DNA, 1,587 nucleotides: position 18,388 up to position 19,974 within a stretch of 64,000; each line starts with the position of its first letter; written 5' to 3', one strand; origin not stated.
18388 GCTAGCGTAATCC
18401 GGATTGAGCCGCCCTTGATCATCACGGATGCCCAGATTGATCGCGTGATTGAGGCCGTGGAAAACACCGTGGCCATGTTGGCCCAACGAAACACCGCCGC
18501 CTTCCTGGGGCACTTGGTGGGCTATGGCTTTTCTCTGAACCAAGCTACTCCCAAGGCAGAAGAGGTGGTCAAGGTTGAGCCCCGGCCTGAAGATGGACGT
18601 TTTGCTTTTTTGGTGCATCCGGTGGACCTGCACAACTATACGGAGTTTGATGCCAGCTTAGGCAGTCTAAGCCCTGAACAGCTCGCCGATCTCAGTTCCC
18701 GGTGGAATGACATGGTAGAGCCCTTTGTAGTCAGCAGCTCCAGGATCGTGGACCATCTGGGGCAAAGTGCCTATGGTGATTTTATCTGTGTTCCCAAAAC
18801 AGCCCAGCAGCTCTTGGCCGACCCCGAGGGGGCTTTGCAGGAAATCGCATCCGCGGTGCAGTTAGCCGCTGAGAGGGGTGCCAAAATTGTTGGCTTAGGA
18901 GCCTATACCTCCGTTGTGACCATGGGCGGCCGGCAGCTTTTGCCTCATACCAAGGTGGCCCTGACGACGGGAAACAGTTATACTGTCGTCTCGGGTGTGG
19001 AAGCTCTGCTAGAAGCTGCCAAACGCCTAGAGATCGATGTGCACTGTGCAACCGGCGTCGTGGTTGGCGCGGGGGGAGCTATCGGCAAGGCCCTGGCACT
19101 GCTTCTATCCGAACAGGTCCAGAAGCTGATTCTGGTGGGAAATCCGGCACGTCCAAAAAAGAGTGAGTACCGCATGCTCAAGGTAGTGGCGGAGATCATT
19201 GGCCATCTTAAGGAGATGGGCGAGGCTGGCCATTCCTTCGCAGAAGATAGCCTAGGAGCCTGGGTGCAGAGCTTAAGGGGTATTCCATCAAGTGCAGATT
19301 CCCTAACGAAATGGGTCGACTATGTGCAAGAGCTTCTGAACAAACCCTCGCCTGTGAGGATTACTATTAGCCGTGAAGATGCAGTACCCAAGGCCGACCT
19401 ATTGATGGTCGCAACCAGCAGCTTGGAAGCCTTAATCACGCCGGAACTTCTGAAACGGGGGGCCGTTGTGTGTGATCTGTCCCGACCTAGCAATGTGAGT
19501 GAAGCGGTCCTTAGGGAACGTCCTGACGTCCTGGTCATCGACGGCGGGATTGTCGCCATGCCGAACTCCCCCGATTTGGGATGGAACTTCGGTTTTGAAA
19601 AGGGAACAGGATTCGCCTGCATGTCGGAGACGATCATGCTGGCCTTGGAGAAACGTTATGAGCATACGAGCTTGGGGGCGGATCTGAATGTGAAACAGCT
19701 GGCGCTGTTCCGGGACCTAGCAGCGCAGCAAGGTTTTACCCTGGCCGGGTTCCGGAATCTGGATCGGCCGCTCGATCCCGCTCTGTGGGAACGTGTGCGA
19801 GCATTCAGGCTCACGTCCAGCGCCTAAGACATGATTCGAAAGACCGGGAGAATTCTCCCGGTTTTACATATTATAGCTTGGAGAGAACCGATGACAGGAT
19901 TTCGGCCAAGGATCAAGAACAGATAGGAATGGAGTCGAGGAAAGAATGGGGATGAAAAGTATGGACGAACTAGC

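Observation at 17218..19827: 869-aa fusion of a class-III aminotransferase with an acyl-ACP-reductase-like domain: candidate thioester to aldehyde to amine enzyme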

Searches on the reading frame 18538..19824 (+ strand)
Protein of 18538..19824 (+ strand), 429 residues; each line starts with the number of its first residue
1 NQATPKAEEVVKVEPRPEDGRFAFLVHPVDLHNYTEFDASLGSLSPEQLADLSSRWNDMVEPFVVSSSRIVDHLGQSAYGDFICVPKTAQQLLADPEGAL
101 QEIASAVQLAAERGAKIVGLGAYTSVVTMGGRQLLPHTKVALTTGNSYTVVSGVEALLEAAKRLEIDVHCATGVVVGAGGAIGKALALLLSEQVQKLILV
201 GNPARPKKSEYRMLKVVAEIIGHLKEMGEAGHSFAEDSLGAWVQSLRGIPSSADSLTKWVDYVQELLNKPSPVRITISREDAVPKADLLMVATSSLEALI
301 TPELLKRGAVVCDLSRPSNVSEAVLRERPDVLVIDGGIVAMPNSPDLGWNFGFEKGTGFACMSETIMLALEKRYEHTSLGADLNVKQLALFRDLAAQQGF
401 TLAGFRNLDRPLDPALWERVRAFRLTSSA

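Call 5: search_protein_families(library=ncbifam, proteins=[window:18538-19824:+], max_evalue=1)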
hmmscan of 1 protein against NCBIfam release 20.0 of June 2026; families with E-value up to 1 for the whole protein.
window:18538-19824:+ (429 aa): 21 families
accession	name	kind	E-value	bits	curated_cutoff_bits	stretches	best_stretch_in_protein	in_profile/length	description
NF053554.1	prodigi_MAP_PigE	equivalog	4.7e-49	167.5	850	2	21-210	1-193/837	prodigiosin MAP biosynthesis aminotransferase PigE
TIGR04058.1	AcACP_reductase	equivalog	4.9e-21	75.4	449.7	2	47-203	24-190/339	long-chain acyl-[acyl-carrier-protein] reductase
NF010776.0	PRK14179.1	equivalog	8.1e-05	21.9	445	2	264-314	176-229/284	bifunctional methylenetetrahydrofolate dehydrogenase/methenyltetrahydrofolate cyclohydrolase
NF010789.1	PRK14193.1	equivalog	0.00026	20.3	401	1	157-194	144-181/281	bifunctional methylenetetrahydrofolate dehydrogenase/methenyltetrahydrofolate cyclohydrolase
NF010786.0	PRK14189.1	subfamily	0.00028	20.1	421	1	153-213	144-201/285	bifunctional methylenetetrahydrofolate dehydrogenase/methenyltetrahydrofolate cyclohydrolase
NF010781.0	PRK14184.1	equivalog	0.00062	19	438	1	281-314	200-232/286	bifunctional 5,10-methylene-tetrahydrofolate dehydrogenase/ 5,10-methylene-tetrahydrofolate cyclohydrolase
NF010770.0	PRK14173.1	equivalog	0.0045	16.3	411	1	284-315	197-227/287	bifunctional 5,10-methylene-tetrahydrofolate dehydrogenase/ 5,10-methylene-tetrahydrofolate cyclohydrolase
NF008058.0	PRK10792.1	equivalog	0.0065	15.5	355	1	274-314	191-230/285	bifunctional methylenetetrahydrofolate dehydrogenase/methenyltetrahydrofolate cyclohydrolase FolD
NF010780.0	PRK14183.1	equivalog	0.0069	15.7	480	1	156-192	143-179/283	bifunctional 5,10-methylene-tetrahydrofolate dehydrogenase/ 5,10-methylene-tetrahydrofolate cyclohydrolase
NF010773.0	PRK14176.1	equivalog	0.014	14.8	437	0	141-191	135-185/287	bifunctional 5,10-methylene-tetrahydrofolate dehydrogenase/ 5,10-methylene-tetrahydrofolate cyclohydrolase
TIGR01035.1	hemA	equivalog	0.014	14.3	209.55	1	280-324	235-286/416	glutamyl-tRNA reductase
NF010777.0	PRK14180.1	equivalog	0.018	14.5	544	0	274-314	190-229/282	bifunctional 5,10-methylene-tetrahydrofolate dehydrogenase/ 5,10-methylene-tetrahydrofolate cyclohydrolase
NF051488.1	bifunc_PcaDC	exception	0.025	13.7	390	1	147-206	58-115/375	bifunctional 3-oxoadipate enol-lactonase/4-carboxymuconolactone decarboxylase PcaDC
NF010787.0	PRK14191.1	equivalog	0.027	13.6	423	0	158-191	145-178/285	bifunctional methylenetetrahydrofolate dehydrogenase/methenyltetrahydrofolate cyclohydrolase FolD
NF010775.0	PRK14178.1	equivalog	0.032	13.5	465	0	280-314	190-223/279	bifunctional methylenetetrahydrofolate dehydrogenase/methenyltetrahydrofolate cyclohydrolase FolD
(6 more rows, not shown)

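Call 6: search_protein_families(library=pfam, proteins=[window:18538-19824:+], max_evalue=10)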
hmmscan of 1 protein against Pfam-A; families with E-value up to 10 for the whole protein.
window:18538-19824:+ (429 aa): 5 families
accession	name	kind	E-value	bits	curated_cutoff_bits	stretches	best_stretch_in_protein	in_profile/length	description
PF02882.25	THF_DHG_CYH_C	-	5.9e-06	26.1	27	2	144-197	10-63/160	Tetrahydrofolate dehydrogenase/cyclohydrolase, NAD(P)-binding domain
PF01488.26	Shikimate_DH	-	0.00029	21.4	24.3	2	280-324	70-121/138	Shikimate / quinate 5-dehydrogenase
PF01118.30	Semialdhyde_dh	-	0.0055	17.5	26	1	278-316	59-98/121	Semialdehyde dehydrogenase, NAD binding domain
PF01012.27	ETF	-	0.039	14.2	26.7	1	153-224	16-88/181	Electron transfer flavoprotein domain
PF02423.21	OCD_Mu_crystall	-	0.15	11.4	24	1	258-312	169-222/314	Ornithine cyclodeaminase/mu-crystallin family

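Call 7: search_solved_structures(query=window:18538-19824:+, max_evalue=1, show_alignments=3)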
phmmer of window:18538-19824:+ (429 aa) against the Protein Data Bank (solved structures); distinct sequences matched with E-value up to 1: 12.
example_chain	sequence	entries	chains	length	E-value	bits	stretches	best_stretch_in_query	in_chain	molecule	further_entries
4ppm_A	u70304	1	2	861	2.2e-29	106.1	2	21-194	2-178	Aminotransferase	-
6jzq_A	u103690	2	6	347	1.5e-11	47.5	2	48-191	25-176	Long-chain acyl-[acyl-carrier-protein] reductase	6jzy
6jzu_A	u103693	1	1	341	1.6e-11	47.3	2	48-191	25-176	Long-chain acyl-[acyl-carrier-protein] reductase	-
6jzz_A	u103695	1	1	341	3.4e-10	43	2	48-191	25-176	Long-chain acyl-[acyl-carrier-protein] reductase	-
7nhn_d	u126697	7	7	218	0.22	13.9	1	151-222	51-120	30S ribosomal protein S3 | Small ribosomal subunit protein uS3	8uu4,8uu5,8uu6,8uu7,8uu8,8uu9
5u4t_A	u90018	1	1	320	0.27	13.6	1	355-410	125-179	Putative gentamicin methyltransferase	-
5u18_A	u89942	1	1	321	0.27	13.6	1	355-410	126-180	N-3'' methyltransferase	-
5tyq_A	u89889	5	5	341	0.3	13.5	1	355-410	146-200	Putative gentamicin methyltransferase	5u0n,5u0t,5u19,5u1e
5u1i_A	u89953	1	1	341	0.3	13.5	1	355-410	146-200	Putative gentamicin methyltransferase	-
3aux_A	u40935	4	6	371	0.41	13.1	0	164-265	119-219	DNA double-strand break repair rad50 ATPase | DNA double-strand break repair Rad50 ATPase,DNA double-strand break repair Rad50 ATPase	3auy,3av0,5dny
4v6w_AY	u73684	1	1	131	0.68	12.3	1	293-373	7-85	40S ribosomal protein S24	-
6xu6_AY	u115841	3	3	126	0.69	12.3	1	293-373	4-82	40S ribosomal protein S24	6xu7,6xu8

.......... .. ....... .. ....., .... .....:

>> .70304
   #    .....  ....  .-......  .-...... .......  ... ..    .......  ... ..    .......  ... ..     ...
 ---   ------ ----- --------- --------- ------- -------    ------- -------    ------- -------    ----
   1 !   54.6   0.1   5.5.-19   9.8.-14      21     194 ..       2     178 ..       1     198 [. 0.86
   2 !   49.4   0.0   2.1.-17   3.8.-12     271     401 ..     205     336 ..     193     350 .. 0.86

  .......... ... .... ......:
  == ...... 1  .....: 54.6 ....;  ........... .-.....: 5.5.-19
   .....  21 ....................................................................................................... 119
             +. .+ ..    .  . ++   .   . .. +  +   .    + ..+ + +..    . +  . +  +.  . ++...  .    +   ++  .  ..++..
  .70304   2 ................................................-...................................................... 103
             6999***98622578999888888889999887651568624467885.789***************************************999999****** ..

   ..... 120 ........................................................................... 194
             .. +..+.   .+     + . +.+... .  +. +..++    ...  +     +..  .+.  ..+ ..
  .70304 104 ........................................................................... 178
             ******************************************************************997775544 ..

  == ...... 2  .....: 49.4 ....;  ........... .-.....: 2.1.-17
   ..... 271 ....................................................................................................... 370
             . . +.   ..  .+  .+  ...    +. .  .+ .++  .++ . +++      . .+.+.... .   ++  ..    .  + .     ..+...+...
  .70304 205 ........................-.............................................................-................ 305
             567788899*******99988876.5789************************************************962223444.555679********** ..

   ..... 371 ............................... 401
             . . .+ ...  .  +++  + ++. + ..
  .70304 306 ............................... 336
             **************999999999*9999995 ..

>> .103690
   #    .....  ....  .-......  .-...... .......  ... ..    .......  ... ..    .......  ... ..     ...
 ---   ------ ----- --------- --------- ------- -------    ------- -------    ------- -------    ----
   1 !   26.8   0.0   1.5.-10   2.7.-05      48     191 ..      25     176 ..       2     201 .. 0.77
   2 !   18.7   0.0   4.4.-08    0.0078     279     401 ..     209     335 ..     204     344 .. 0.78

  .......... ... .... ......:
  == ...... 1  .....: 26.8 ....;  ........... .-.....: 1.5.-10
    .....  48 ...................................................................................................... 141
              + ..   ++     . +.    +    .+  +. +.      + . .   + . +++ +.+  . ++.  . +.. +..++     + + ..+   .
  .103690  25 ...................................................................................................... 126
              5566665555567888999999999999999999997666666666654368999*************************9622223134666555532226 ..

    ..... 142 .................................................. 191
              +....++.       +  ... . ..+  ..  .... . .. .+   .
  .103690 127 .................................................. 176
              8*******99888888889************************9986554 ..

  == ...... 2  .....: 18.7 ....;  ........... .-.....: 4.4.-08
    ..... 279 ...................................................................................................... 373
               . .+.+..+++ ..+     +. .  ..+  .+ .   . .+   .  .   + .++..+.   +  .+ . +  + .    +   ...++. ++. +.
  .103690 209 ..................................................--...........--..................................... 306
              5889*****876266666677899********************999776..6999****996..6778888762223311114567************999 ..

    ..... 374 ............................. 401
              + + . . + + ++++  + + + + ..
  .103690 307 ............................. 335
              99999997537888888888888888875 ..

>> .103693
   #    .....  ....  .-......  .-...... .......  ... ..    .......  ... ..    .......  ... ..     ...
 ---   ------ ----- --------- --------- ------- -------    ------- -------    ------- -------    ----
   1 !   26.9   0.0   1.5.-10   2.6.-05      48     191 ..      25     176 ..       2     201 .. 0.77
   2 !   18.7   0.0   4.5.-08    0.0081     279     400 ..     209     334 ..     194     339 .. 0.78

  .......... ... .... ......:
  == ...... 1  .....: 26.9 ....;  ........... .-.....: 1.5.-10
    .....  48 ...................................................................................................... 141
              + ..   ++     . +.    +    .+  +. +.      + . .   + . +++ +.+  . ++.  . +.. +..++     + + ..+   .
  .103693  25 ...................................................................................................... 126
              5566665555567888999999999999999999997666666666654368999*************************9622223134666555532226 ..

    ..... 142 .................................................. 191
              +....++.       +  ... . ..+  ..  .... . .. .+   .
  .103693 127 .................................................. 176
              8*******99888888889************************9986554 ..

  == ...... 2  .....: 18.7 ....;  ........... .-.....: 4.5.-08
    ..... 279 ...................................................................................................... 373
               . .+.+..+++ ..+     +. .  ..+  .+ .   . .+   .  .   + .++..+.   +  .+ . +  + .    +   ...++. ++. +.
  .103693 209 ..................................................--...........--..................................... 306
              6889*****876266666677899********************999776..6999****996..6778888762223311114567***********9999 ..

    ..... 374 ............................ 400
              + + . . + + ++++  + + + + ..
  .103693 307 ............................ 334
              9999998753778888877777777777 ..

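Call 21: search_protein_representatives(protein=window:18580-19824:+)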
Query: 415 residues. Proteins with E-value up to 0.001 (for the whole library): 2726; up to 1e-10: 1955; up to 1e-30: 504. The best 150 are listed.
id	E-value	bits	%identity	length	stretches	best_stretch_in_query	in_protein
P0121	3.2e-187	639.0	89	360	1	57-401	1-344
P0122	6.2e-115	401.1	53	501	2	3-219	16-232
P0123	1.5e-112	393.2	54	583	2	3-212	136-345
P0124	2.5e-101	356.3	46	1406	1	1-411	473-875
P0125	1.2e-98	347.4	45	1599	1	5-408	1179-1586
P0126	1.3e-97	344.1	53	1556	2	4-216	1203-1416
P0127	3.8e-95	335.9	45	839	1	3-405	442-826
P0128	2.1e-94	333.5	46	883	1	1-411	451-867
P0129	1.3e-92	327.6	44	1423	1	5-410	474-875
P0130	1.5e-92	327.4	45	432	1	3-389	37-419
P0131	2.7e-92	326.5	44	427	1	1-411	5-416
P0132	4.4e-90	319.2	47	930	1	4-402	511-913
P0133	4.7e-87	309.3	41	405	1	38-410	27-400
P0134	7.3e-87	308.6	44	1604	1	1-388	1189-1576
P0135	2.2e-86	307.0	44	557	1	4-399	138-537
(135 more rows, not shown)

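Call 34: find_homologous_proteins(query=window:18580-19824:+, max_evalue=0.00001)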
Query window:18580-19824:+ (415 aa): 1204 proteins with E <= 0.00001 among 8000 candidates; the best 120 are listed.
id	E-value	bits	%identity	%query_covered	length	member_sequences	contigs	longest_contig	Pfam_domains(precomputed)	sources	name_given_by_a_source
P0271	1.2e-237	807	100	89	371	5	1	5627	PF02882.26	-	-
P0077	3.7e-218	743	80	100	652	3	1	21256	PF00202.28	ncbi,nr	ncbi:MAG TPA: aminotransferase III [Firmicutes bacterium]|nr:aminotransferase III [Bacillota bacteri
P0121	1.0e-186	639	88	83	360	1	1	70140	PF02882.26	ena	-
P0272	2.9e-148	512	59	98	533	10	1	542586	PF01488.27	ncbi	-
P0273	3.8e-125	436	53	98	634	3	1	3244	PF00202.28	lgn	-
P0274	1.3e-120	421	51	97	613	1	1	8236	PF02882.26,PF00202.28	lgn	-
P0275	6.3e-117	409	49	98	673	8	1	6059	PF00202.28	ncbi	ncbi:MAG: aminotransferase class III-fold pyridoxal phosphate-dependent enzyme, partial [Limnochorda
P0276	1.3e-116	408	49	98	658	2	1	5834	PF00202.28,PF01488.27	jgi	-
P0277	1.4e-116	408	50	97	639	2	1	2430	PF00202.28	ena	-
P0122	1.9e-114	401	56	50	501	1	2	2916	PF02882.26,PF01488.27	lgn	-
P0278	3.2e-114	400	48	98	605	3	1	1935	PF00202.28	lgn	-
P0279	5.4e-114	400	49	98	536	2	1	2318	PF01488.27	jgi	jgi:predicted amino acid dehydrogenase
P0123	4.7e-112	393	47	98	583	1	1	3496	-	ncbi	ncbi:MAG TPA: aminotransferase III, partial [Thermaerobacter sp.]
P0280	2.9e-108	381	46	100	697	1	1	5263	PF00202.28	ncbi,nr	ncbi:MAG: putative class-III aminotransferase, partial [Firmicutes bacterium]|nr:putative class-III 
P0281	5.4e-107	377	49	98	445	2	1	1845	-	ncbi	ncbi:MAG: aminotransferase III, partial [Dethiobacteria bacterium]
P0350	2.5e-65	239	37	96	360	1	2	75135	PF02882.26,PF02423.22,PF13460.13,PF01488.27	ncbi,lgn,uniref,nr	ncbi:NAD(P)H-binding protein [Thermovenabulum gondwanense]|uniref:Long-chain acyl-[acyl-carrier-prot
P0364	1.1e-64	237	35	97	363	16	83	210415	PF02423.22,PF01488.27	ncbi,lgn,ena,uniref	ncbi:shikimate dehydrogenase [Anaerosinus sp.]|uniref:shikimate dehydrogenase n=1 Tax=Selenobaculum 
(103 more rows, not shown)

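Call 40: find_encoding_contigs(protein=P0124, flank=8000, max_places=2)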
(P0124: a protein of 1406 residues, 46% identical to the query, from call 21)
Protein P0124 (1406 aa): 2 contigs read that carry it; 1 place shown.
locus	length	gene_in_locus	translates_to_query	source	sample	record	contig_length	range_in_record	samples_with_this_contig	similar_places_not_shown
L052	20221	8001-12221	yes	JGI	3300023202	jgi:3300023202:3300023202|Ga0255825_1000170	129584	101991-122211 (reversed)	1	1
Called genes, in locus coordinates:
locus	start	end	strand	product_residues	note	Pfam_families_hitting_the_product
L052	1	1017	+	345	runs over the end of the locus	PF00437:T2SSE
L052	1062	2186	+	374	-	PF00437:T2SSE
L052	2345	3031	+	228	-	PF06736:TMEM175 (weak)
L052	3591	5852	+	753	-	PF00117:GATase, PF07722:Peptidase_C26 (faint), PF04715:, PF00425:Chorismate_bind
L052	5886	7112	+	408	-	-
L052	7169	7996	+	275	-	PF07044:DUF1329 (weak), PF17131:TP_0789-like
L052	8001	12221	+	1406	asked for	PF00202:Aminotran_3, PF00501:AMP-binding, PF13193:AMP-binding_C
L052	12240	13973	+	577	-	PF00501:AMP-binding, PF13193:AMP-binding_C (weak)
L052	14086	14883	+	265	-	PF05138:PaaA_PaaC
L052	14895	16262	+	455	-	PF00668:Condensation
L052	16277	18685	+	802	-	PF03176:MMPL, PF02460:Patched (faint), PF03176:MMPL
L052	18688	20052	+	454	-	PF06980:DUF1302 (weak)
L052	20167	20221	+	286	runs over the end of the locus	PF00487:FA_desaturase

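Call 52: predict_structure(alignment_id=A3)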
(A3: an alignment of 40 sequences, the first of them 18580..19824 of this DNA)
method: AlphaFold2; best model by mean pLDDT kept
length: 415 residues; sequences in the alignment: 40
mean_pLDDT: 94.8   pTM: 0.93
mean pLDDT of the five models: 94.8, 94.1, 94.1, 93.2, 92.7
residues with pLDDT >= 90: 367; 70-90: 46; 50-70: 2; < 50: 0
segments of 3 or more residues with pLDDT < 50: none
pLDDT, mean of each block of 10 residues (from residue 1): 96 90 88 91 92 95 97 93 95 98 95 94 95 97 98 97 96 98 98 97 98 97 96 96 97 97 98 97 95 98 95 96 95 84 95 98 87 95 97 92 94 75
secondary structure, 60 per line:
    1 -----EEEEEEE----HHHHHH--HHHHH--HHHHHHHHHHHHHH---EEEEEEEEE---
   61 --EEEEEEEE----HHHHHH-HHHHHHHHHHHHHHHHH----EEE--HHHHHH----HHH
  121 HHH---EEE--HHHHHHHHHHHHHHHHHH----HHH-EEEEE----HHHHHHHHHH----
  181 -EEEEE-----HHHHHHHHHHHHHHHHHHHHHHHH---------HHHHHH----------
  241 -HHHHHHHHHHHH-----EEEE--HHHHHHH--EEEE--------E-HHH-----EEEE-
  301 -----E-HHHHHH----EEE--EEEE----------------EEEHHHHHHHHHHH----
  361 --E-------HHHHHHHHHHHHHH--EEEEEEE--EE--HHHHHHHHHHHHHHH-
elements in order: E6-12 H17-22 H25-29 H32-45 E49-57 E63-70 H75-80 H82-98 E103-105 H108-113 H118-123 E127-129 H132-149 E158-162 H167-176 E182-186 H192-215 H225-230 H242-253 E259-262 H265-271 E274-277 E296-299 H308-313 E318-320 E323-326 E343-345 H346-356 H371-384 E387-393 H400-414
